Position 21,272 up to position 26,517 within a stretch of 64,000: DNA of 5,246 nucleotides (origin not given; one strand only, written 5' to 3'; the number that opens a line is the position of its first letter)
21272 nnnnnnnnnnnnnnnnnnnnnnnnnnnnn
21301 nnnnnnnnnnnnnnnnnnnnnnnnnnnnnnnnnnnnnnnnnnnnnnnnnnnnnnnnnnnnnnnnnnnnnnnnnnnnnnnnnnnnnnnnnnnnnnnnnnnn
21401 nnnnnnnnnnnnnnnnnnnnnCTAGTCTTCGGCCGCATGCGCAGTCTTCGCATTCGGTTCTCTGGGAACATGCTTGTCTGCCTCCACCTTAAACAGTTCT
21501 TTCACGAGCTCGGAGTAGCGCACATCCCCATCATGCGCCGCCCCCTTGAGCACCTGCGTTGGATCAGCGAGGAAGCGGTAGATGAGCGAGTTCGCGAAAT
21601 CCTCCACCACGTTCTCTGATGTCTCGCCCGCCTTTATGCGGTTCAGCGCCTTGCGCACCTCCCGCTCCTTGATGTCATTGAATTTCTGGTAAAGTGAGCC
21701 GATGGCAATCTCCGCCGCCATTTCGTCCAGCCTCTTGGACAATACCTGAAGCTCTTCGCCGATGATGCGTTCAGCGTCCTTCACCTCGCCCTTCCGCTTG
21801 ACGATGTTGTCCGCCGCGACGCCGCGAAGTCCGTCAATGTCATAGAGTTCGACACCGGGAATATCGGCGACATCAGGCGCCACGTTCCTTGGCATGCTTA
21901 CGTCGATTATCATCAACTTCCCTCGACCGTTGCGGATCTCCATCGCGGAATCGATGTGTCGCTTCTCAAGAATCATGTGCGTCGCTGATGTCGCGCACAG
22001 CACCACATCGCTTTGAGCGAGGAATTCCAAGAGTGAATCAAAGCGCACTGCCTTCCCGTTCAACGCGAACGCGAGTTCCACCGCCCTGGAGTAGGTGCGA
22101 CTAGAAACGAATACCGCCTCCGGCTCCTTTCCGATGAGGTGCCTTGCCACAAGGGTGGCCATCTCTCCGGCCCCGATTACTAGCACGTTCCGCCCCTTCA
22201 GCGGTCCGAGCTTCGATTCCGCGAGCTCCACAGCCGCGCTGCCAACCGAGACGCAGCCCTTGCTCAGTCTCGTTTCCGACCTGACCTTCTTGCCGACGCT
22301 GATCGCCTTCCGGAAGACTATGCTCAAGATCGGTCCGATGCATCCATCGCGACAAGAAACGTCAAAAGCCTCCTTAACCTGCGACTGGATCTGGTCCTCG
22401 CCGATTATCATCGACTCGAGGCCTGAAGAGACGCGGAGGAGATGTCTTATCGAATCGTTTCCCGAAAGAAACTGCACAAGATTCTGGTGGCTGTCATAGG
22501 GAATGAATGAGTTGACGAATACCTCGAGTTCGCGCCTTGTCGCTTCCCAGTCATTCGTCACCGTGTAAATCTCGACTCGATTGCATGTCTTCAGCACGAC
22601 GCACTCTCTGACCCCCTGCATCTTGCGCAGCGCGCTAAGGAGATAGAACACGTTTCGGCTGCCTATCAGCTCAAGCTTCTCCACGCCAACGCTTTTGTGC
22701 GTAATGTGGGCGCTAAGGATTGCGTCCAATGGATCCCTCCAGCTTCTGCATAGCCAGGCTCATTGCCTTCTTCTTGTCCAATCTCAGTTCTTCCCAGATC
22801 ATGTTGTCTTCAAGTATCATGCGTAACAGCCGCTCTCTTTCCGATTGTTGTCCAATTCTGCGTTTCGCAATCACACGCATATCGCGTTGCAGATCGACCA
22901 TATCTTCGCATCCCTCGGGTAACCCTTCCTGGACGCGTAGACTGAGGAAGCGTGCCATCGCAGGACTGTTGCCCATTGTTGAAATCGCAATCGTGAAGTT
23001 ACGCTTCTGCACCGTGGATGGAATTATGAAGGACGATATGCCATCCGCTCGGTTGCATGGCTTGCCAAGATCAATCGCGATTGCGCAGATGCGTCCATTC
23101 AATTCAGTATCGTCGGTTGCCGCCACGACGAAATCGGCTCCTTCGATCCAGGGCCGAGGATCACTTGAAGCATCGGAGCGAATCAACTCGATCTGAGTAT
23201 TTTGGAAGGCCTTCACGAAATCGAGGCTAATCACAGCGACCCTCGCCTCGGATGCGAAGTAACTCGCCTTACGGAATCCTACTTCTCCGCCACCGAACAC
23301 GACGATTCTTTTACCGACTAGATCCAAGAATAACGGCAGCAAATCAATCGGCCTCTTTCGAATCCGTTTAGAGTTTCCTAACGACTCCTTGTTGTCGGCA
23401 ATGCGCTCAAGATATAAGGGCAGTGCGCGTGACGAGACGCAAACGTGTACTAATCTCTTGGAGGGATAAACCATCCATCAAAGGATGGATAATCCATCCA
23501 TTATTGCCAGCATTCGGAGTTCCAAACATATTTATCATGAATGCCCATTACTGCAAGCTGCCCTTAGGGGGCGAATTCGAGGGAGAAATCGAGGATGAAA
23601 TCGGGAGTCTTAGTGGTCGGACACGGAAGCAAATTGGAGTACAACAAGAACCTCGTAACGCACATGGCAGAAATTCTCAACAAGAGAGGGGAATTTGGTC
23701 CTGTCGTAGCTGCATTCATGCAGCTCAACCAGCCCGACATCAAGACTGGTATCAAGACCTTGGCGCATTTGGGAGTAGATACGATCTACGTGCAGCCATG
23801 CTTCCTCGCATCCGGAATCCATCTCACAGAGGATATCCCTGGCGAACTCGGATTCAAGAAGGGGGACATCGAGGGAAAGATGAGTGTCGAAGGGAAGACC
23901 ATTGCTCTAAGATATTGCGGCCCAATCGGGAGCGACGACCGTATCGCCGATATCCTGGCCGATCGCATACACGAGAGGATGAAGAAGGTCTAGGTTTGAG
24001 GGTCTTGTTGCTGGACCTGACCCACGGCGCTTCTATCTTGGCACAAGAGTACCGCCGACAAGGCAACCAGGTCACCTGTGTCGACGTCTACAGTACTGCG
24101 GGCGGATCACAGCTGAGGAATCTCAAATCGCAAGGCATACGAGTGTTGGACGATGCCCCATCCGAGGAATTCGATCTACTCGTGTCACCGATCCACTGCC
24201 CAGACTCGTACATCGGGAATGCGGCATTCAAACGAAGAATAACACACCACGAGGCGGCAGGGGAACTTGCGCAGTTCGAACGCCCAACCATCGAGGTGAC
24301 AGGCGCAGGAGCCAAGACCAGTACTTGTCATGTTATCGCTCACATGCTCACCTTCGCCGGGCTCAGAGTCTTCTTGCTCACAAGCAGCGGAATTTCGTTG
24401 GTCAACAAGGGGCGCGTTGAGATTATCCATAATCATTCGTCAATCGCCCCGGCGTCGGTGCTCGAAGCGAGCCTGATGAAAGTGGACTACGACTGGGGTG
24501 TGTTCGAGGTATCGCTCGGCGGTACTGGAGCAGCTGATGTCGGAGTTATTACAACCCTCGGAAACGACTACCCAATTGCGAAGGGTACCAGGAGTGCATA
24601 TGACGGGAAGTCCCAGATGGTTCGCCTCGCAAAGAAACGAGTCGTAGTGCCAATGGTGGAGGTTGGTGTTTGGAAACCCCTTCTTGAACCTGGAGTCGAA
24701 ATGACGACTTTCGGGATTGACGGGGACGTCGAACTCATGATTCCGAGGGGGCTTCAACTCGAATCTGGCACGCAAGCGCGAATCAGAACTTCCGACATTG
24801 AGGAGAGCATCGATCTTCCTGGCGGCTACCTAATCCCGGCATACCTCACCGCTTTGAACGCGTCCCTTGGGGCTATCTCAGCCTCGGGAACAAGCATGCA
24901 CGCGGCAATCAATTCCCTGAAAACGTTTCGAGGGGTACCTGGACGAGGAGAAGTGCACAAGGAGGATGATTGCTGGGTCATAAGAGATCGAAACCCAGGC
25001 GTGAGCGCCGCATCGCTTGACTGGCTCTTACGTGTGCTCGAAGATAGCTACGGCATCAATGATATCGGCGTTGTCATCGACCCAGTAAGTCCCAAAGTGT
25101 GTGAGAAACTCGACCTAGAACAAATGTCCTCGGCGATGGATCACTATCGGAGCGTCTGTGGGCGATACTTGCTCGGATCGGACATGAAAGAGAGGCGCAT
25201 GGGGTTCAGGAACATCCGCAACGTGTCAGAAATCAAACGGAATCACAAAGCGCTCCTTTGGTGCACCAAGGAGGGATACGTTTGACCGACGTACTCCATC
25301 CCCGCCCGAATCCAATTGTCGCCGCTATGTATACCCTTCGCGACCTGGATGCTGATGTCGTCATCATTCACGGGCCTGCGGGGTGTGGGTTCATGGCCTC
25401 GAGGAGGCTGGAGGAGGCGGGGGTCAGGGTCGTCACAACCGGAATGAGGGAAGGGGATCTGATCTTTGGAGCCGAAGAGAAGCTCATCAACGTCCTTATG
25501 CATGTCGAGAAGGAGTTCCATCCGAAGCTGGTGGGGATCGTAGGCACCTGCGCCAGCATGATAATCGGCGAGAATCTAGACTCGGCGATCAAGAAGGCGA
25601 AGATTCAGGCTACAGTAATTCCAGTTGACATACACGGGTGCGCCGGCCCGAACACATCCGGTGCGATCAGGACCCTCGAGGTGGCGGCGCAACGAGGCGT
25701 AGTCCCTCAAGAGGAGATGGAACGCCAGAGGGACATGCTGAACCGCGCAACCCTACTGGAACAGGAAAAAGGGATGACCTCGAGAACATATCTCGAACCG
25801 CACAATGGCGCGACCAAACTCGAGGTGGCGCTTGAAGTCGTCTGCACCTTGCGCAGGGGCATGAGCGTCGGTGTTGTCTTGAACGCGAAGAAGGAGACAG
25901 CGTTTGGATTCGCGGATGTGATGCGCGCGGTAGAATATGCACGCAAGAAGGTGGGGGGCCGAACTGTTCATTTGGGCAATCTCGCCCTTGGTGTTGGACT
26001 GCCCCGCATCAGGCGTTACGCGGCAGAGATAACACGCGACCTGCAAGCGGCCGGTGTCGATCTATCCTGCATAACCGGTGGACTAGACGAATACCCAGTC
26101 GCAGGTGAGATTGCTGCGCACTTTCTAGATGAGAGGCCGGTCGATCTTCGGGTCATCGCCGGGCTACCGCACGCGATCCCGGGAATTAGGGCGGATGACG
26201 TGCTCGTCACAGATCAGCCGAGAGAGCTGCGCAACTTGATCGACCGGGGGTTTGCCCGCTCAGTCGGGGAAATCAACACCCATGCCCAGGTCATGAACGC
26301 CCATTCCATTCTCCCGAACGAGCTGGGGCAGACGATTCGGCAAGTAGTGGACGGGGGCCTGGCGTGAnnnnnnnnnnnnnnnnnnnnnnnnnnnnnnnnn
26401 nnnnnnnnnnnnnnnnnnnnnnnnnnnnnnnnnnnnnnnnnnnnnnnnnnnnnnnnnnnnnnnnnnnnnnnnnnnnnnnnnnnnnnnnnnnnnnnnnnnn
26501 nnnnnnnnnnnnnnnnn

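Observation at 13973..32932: tRNA-Val 3' end is repeated 18.9 kb downstream: integrase-linked att-like repeats enclose the whole haem / F430 / nickel block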

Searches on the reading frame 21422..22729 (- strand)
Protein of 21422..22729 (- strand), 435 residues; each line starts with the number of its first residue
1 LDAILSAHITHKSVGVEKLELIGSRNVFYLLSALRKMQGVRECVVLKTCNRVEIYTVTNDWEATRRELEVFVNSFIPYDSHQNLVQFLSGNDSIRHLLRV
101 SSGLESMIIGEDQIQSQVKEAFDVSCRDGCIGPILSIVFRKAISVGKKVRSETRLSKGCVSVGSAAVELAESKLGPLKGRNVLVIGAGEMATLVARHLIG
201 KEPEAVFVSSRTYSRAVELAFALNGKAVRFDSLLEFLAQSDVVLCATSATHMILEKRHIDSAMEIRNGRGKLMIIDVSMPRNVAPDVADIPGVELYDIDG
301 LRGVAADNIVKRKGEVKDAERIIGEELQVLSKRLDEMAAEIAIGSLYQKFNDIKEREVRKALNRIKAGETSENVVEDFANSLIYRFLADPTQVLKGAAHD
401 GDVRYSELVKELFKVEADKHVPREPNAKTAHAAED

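Call 7: search_protein_families(library=ncbifam, proteins=[window:21422-22729:-])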
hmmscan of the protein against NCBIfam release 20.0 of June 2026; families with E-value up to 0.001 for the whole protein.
window:21422-22729:- (435 aa): 11 families
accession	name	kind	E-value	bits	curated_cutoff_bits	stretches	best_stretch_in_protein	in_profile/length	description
TIGR01035.1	hemA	equivalog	6.8e-116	387.6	209.55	1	5-415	2-415/416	glutamyl-tRNA reductase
NF000744.0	PRK00045.1-3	equivalog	4.1e-88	296.2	429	1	9-421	8-432/447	glutamyl-tRNA reductase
NF000750.0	PRK00045.3-4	equivalog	1.2e-52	179.3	289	1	6-428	5-426/439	glutamyl-tRNA reductase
NF010548.0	PRK13940.1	equivalog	2.3e-51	174.9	469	1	26-416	27-411/414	glutamyl-tRNA reductase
NF000752.0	PRK00045.4-2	equivalog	6.4e-49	167.2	381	1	9-414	16-397/412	glutamyl-tRNA reductase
NF000751.1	PRK00045.4-1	equivalog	9.5e-35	120.4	478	1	6-257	13-259/426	glutamyl-tRNA reductase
NF001909.0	PRK00676.1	equivalog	1.6e-19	70.2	478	1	34-301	36-283/338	glutamyl-tRNA reductase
NF001319.0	PRK00258.3-3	equivalog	1.6e-06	27.3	252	1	173-250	116-195/279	shikimate dehydrogenase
NF001310.0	PRK00258.1-2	equivalog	2.3e-06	27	221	1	176-250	118-197/279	shikimate dehydrogenase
NF005603.0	PRK07340.1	equivalog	0.0001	21.7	266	1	166-258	113-209/307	delta(1)-pyrroline-2-carboxylate reductase family protein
NF004793.0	PRK06141.1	equivalog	0.00019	20.6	322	1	165-260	111-210/314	bifunctional Delta(1)-pyrroline-2-carboxylate/Delta(1)-piperideine-2-carboxylate reductase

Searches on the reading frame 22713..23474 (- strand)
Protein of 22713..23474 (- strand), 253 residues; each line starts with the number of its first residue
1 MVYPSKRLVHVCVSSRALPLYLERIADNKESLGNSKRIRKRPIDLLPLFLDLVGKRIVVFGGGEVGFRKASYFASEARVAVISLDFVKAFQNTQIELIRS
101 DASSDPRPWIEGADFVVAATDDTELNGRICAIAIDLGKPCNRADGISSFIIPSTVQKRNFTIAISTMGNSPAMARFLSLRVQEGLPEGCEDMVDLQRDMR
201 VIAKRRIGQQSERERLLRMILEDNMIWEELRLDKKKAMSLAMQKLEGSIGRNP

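Call 7: search_protein_families(library=ncbifam, proteins=[window:22713-23474:-])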
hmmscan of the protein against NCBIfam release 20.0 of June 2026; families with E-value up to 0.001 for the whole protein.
window:22713-23474:- (253 aa): 7 families
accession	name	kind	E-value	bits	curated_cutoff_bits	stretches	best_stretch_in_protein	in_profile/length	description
NF007922.1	PRK10637.1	equivalog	1.1e-28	100.4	400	1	46-244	2-206/450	siroheme synthase CysG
TIGR01470.1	cysG_Nterm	subfamily_domain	3.3e-24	85.7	62.3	1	46-226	1-185/205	siroheme synthase, N-terminal domain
NF005222.0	PRK06718.1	equivalog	6.2e-20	71.6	204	1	46-229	3-189/203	NAD(P)-binding protein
NF005223.0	PRK06719.1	equivalog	1.4e-12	47.6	223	1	45-186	4-145/157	precorrin-2 dehydrogenase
NF004045.0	PRK05562.1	equivalog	1.1e-11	44.5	181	1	48-224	17-194/225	NAD(P)-dependent oxidoreductase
NF007039.0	PRK09496.3-2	equivalog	0.00015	20.7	293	1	56-137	2-90/446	Trk system potassium transporter TrkA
NF007037.0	PRK09496.2-4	equivalog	0.00047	19.1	445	1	56-138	2-91/454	Trk system potassium transporter TrkA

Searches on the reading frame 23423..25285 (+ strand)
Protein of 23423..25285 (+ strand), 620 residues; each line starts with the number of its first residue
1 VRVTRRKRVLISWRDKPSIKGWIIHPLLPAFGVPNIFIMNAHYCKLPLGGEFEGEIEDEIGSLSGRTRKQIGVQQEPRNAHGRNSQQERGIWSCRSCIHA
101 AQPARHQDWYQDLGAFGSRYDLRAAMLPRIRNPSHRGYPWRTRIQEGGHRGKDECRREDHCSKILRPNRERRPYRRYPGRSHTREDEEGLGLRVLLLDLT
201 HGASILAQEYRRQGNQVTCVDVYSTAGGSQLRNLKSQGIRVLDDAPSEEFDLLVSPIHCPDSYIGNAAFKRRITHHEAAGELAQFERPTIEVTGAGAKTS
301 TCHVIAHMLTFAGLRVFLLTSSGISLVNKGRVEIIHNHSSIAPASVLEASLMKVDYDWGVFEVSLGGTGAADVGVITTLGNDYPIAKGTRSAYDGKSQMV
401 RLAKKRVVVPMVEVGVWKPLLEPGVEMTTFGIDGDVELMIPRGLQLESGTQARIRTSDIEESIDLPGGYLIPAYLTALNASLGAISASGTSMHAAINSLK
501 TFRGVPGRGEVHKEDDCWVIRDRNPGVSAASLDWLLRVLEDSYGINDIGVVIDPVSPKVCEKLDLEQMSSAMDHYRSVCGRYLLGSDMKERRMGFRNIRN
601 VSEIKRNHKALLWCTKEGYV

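Call 7: search_protein_families(library=ncbifam, proteins=[window:23423-25285:+])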
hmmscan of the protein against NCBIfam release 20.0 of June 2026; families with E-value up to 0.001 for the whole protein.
window:23423-25285:+ (620 aa): 8 families
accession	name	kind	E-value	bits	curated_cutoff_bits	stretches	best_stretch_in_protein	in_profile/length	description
NF033197.0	F430_CfbE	equivalog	3.4e-87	293.2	250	1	195-587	1-390/430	coenzyme F430 synthase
NF053645.1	pMurC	equivalog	1.1e-05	24.3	560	0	206-316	14-131/492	pseudomurein biosynthesis peptide ligase pMurC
NF001126.0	PRK00139.1-4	equivalog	2.1e-05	23.3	373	0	426-520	252-345/486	UDP-N-acetylmuramoyl-L-alanyl-D-glutamate--2,6-diaminopimelate ligase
NF001124.0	PRK00139.1-2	equivalog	3.4e-05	22.8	476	0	424-516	259-350/500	UDP-N-acetylmuramoyl-L-alanyl-D-glutamate--2,6-diaminopimelate ligase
NF053646.1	pMurD1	equivalog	4.2e-05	22.4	610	1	284-334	106-156/465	pseudomurein biosynthesis peptide ligase pMurD1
TIGR01085.1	murE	subfamily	6.8e-05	22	257.3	0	288-332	86-130/472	UDP-N-acetylmuramyl-tripeptide synthetase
TIGR01082.1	murC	equivalog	0.00017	20.8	335.1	1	202-316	11-129/449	UDP-N-acetylmuramate--L-alanine ligase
TIGR02068.2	cya_phycin_syn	equivalog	0.00035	18.7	850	1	288-382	480-576/862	cyanophycin synthetase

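Call 9: find_related_loci(query=window:23423-25285:+, collection=genome_contigs, flank=10000)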
Query window:23423-25285:+ (620 aa) in genome_contigs; peptide patterns used: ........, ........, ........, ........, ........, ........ (x = any residue, [..] = any of these).
31 stretches matched a pattern, but none encodes a relative of the query by tblastn (E <= 1e-3).
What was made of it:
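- Tried and rejected: Genome scan with CfbA/E. The first genome_contigs scan used the CfbA/E ORF as a single query and found nothing (call 9).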

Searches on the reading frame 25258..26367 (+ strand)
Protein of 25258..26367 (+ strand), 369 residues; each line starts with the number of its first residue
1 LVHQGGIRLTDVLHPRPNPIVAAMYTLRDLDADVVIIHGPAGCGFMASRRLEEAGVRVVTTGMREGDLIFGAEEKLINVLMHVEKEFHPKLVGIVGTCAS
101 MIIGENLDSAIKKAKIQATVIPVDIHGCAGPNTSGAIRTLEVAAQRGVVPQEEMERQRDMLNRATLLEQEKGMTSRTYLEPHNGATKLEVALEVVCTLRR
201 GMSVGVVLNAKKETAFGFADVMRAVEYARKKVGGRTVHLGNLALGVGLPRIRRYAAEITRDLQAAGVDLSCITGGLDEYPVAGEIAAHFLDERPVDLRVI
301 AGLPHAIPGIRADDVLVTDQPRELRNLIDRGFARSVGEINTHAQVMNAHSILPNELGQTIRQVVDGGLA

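Call 7: search_protein_families(library=ncbifam, proteins=[window:25258-26367:+])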
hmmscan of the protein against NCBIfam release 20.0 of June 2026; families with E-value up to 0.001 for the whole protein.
window:25258-26367:+ (369 aa): 12 families
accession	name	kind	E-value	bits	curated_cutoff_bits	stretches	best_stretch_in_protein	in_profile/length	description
TIGR03282.1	methan_mark_13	equivalog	2e-120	402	268.4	1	14-363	1-351/352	Ni-sirohydrochlorin a,c-diamide reductive cyclase catalytic subunit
TIGR01283.1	nifE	equivalog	2.5e-14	52.7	505.1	1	35-153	62-187/459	nitrogenase iron-molybdenum cofactor biosynthesis protein NifE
TIGR01862.1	N2-ase-Ialpha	subfamily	1e-12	47.5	486.05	1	34-159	53-192/444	nitrogenase component I subunit alpha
TIGR01282.1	nifD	equivalog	9.2e-11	41.1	653.55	1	34-134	67-180/466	nitrogenase molybdenum-iron protein alpha chain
NF011047.0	PRK14477.1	equivalog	2.9e-09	35.4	1229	1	57-133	81-159/917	bifunctional nitrogenase iron-molybdenum cofactor biosynthesis protein NifEN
TIGR01284.1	alt_nitrog_alph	subfamily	3.4e-08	32.4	512.8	1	34-156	63-196/457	nitrogenase subunit alpha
TIGR01286.1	nifK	equivalog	8.6e-08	31.1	427.3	1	31-124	82-177/516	nitrogenase molybdenum-iron protein subunit beta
TIGR01278.1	DPOR_BchB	equivalog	1.8e-07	30.4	490.35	1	36-151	29-149/512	ferredoxin:protochlorophyllide reductase (ATP-dependent) subunit B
TIGR01285.1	nifN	equivalog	4.7e-06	25.8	326.8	1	19-117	20-120/433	nitrogenase iron-molybdenum cofactor biosynthesis protein NifN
TIGR01861.1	ANFD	equivalog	6.5e-06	24.9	873.8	1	35-138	67-181/513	nitrogenase iron-iron protein, alpha chain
TIGR01860.1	VNFD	equivalog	1.4e-05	24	823.1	1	34-135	65-177/461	nitrogenase vanadium-iron protein, alpha chain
TIGR02931.1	anfK_nitrog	equivalog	0.00025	19.9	853.85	1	30-115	31-120/461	Fe-only nitrogenase subunit beta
